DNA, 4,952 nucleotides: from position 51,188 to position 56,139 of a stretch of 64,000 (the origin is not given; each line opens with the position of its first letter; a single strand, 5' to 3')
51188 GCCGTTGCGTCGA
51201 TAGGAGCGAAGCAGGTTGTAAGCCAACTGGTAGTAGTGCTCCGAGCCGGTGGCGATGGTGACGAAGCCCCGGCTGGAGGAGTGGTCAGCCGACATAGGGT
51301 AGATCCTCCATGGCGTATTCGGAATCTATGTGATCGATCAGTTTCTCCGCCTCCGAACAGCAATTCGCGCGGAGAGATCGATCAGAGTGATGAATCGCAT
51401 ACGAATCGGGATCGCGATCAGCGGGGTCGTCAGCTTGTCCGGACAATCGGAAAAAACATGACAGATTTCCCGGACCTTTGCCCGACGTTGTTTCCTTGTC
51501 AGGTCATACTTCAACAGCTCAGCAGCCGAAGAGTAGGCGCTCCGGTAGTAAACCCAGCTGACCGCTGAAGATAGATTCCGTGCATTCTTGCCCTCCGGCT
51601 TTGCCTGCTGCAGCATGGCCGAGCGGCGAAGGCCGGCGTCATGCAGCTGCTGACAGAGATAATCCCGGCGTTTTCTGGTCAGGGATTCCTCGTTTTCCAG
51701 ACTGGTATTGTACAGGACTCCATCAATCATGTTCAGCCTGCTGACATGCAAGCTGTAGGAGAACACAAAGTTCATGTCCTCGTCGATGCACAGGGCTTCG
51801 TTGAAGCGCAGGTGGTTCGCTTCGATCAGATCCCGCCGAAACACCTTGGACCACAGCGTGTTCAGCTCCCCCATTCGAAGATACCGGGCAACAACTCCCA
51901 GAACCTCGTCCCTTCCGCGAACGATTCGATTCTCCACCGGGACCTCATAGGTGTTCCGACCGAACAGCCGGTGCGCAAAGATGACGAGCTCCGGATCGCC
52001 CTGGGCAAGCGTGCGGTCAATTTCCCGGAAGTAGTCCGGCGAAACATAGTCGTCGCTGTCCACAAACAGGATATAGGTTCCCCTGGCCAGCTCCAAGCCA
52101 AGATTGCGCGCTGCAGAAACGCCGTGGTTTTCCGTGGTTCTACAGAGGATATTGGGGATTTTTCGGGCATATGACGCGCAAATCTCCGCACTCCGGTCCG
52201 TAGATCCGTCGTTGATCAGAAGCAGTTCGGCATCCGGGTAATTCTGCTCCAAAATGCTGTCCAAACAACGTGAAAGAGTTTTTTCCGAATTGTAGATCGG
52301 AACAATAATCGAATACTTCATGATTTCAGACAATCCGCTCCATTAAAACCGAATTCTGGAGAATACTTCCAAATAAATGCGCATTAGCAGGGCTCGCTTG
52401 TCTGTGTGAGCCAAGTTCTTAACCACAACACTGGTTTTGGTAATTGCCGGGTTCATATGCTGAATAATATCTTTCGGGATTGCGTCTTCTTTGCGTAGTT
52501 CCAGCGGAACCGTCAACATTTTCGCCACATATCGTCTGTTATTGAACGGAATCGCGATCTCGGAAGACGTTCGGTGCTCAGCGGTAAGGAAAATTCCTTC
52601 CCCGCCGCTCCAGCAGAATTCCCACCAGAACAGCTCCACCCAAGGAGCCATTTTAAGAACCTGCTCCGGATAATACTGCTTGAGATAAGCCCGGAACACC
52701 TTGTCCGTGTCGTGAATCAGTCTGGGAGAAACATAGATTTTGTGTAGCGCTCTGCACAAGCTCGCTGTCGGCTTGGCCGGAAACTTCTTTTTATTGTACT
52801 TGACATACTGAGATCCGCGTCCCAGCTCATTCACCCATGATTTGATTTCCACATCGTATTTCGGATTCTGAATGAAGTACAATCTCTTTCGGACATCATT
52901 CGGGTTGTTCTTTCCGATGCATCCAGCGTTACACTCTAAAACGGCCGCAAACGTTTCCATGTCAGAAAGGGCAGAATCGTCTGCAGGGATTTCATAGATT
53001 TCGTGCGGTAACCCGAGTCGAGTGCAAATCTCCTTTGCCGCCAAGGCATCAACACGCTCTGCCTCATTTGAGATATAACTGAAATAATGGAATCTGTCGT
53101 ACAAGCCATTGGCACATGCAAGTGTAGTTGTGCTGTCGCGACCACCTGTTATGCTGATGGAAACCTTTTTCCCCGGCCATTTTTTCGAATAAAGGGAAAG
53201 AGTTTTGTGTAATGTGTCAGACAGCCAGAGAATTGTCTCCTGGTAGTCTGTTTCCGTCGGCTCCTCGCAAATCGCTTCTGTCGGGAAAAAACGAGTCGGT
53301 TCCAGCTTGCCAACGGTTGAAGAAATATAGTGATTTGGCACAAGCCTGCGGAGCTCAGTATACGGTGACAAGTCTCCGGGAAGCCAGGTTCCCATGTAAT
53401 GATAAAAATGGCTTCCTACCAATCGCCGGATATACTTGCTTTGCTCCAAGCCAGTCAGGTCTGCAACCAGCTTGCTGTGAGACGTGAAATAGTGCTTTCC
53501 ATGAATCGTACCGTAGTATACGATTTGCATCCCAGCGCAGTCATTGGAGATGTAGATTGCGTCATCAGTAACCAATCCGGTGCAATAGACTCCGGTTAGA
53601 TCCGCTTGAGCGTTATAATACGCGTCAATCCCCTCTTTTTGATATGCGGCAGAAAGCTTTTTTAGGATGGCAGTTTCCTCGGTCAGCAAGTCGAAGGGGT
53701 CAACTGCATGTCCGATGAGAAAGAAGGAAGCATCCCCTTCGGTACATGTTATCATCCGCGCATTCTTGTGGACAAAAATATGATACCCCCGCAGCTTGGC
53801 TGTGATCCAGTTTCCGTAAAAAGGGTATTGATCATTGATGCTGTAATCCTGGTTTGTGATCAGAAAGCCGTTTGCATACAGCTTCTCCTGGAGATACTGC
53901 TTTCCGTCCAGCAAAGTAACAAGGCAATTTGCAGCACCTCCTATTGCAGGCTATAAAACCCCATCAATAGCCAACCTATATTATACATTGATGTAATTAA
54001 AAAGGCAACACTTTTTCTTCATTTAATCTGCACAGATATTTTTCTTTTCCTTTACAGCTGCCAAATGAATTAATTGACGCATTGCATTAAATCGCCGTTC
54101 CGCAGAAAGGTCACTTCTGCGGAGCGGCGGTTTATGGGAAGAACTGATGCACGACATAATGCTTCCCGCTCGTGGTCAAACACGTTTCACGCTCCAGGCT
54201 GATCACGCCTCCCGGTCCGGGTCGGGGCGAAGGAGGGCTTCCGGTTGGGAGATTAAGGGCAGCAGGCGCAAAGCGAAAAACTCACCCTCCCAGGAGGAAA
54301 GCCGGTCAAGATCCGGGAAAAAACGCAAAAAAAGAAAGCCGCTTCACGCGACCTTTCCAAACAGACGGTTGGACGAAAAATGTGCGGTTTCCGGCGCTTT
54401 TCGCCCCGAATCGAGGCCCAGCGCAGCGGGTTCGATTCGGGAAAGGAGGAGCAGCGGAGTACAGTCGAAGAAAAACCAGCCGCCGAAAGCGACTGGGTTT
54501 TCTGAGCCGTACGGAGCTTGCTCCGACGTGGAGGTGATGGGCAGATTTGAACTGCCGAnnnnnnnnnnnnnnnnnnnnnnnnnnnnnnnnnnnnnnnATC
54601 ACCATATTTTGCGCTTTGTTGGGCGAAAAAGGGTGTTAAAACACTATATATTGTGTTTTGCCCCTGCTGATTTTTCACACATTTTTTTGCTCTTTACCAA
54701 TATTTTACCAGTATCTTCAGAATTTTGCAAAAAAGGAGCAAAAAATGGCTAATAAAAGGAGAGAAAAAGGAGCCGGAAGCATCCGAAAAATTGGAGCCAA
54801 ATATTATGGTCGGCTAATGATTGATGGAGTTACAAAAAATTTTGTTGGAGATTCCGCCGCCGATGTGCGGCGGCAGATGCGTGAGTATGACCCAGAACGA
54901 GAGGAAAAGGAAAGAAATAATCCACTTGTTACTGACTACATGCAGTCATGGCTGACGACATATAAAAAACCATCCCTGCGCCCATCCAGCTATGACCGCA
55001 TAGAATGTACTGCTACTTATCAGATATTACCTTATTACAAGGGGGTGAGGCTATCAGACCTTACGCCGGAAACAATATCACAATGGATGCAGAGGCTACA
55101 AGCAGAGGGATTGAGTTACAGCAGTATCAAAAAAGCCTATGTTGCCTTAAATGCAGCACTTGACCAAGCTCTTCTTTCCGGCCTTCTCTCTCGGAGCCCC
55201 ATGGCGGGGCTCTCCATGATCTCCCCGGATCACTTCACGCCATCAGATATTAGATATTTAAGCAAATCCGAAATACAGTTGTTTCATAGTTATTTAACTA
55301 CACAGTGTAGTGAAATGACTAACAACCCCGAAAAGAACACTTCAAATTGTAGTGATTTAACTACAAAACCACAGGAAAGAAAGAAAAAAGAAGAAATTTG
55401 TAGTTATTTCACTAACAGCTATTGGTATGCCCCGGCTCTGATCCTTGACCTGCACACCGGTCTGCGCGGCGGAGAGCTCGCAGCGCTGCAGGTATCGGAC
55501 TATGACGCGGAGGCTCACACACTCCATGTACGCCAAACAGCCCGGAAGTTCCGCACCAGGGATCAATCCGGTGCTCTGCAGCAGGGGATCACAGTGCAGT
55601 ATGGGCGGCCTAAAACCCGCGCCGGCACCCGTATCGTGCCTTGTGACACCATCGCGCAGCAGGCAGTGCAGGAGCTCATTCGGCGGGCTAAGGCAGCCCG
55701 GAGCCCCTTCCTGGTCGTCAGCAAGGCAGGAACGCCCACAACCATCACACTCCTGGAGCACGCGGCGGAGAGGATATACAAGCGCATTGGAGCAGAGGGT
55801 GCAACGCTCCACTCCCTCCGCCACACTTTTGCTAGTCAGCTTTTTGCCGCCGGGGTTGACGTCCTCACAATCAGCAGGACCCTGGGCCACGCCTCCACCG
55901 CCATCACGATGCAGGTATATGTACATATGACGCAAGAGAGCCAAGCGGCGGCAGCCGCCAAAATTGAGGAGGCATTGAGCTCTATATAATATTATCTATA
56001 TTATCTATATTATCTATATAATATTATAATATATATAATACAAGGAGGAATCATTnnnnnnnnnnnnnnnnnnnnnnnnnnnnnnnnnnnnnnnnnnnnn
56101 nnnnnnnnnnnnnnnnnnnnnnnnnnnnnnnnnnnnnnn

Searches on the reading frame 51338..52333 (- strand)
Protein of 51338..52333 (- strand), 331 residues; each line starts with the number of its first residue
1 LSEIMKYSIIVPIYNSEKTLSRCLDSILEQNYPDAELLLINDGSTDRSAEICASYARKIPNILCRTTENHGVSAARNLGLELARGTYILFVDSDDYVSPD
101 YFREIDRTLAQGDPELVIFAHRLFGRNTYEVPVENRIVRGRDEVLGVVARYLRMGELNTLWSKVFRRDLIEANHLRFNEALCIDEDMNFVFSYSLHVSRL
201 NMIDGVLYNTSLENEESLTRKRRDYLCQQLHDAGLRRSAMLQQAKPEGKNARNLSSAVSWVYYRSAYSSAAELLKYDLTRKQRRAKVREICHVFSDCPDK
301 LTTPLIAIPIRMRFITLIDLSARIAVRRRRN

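Call 7: search_protein_families(library=pfam, proteins=[window:51338-52333:-], max_evalue=0.001)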
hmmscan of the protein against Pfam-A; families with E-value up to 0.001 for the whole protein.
window:51338-52333:- (331 aa): 4 families
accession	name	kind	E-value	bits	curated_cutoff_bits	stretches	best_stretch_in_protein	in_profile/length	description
PF00535.33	Glycos_transf_2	-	2.5e-34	119.1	23.3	1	8-136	1-130/168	Glycosyl transferase family 2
PF10111.15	Glyco_tranf_2_2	-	1.1e-13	51.7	27.3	1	8-105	1-102/276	Glycosyltransferase like family 2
PF13641.12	Glyco_tranf_2_3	-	8.7e-13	49.3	27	1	7-115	3-117/230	Glycosyltransferase like family 2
PF13632.12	Glyco_trans_2_3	-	0.00021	21.6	27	1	87-227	1-142/198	Glycosyl transferase family group 2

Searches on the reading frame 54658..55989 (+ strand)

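Call 80: search_protein_families(library=pfam, proteins=[window:54658-55989:+], max_evalue=0.0001)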
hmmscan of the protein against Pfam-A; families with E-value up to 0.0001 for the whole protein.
window:54658-55989:+ (443 aa): 2 families
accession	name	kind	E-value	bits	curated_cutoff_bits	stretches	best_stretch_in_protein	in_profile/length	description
PF00589.27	Phage_integrase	-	1.5e-21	77.4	27.1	1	247-426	14-170/172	Phage integrase family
PF14659.12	Phage_int_SAM_3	-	1.4e-09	38.5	22.6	1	92-147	3-57/58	Phage integrase, N-terminal SAM-like domain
